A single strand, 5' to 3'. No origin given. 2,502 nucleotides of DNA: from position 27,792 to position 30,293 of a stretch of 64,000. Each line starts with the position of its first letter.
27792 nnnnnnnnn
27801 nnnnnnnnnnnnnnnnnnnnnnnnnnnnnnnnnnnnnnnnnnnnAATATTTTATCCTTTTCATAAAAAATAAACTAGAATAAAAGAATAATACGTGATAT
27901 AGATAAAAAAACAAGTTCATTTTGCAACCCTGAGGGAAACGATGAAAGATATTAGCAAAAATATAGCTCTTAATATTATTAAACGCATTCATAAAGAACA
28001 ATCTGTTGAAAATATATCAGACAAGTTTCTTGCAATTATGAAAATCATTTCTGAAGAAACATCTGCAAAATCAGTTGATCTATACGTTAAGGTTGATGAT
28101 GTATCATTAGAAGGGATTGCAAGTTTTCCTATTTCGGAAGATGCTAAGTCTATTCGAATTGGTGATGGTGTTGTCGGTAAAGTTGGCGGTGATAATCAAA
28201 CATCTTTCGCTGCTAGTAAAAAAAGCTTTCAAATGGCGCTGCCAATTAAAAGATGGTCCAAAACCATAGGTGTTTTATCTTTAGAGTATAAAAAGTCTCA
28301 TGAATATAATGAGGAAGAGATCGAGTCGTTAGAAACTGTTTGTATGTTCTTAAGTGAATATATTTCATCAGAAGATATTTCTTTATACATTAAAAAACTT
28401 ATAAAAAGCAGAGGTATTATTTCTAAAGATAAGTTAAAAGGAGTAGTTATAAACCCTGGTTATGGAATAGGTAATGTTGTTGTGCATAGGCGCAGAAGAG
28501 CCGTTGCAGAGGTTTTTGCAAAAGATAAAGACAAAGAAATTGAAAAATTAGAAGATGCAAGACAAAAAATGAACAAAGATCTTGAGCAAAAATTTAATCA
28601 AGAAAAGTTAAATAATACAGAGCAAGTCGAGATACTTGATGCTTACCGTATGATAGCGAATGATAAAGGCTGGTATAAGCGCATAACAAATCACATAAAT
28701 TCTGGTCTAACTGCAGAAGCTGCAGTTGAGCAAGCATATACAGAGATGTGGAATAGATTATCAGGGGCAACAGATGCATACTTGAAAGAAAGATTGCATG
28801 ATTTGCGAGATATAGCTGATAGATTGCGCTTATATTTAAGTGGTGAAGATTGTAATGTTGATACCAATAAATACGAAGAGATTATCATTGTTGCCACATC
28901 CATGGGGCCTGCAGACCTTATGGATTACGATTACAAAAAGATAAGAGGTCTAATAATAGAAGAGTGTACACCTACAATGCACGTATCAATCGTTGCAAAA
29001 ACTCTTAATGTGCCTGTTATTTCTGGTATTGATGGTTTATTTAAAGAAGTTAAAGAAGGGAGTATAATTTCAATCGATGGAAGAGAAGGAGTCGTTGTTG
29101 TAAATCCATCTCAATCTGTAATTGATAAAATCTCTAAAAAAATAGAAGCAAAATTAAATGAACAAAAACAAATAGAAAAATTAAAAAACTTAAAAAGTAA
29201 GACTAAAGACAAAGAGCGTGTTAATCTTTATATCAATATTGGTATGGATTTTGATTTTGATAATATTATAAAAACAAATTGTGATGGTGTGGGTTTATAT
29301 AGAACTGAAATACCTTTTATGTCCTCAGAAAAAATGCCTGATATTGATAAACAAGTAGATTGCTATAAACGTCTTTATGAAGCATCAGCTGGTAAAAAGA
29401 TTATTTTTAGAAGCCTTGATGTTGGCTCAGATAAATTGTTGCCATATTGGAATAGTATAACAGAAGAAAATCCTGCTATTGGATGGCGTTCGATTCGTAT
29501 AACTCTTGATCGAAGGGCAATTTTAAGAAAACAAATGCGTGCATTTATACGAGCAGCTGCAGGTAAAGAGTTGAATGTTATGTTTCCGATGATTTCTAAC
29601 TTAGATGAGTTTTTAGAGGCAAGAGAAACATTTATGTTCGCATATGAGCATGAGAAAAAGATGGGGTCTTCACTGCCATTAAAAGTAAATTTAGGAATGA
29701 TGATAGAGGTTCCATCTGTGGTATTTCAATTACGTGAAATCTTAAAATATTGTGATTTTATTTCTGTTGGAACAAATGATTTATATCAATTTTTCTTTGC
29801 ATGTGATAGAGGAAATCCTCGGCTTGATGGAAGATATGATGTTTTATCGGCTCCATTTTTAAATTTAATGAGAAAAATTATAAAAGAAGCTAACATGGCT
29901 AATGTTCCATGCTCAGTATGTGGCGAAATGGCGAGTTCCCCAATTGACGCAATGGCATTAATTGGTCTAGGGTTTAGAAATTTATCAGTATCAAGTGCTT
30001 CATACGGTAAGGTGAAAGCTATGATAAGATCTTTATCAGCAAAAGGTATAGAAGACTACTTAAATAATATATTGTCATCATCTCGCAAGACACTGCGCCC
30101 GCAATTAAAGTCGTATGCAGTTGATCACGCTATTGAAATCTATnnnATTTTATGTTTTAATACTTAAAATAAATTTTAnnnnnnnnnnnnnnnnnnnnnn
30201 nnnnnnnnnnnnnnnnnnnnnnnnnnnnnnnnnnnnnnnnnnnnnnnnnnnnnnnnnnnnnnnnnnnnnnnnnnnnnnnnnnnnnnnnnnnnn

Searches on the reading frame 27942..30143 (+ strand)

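Call 29: search_protein_families(library=pfam, proteins=[window:27942-30143:+], max_evalue=0.00001)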
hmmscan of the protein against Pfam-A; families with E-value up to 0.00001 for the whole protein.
window:27942-30143:+ (734 aa): 3 families
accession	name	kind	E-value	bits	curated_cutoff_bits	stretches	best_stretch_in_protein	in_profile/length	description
PF02896.24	PEP-utilizers_C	-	9e-84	281.5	22.8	1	409-698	2-291/293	PEP-utilising enzyme, PEP-binding domain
PF05524.18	PEP-utilisers_N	-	7.3e-24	84.7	24.4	1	166-284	1-121/121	PEP-utilising enzyme, N-terminal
PF00391.29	PEP-utilizers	-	7.3e-15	54.8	23.1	1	313-383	4-72/72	PEP-utilising enzyme, mobile domain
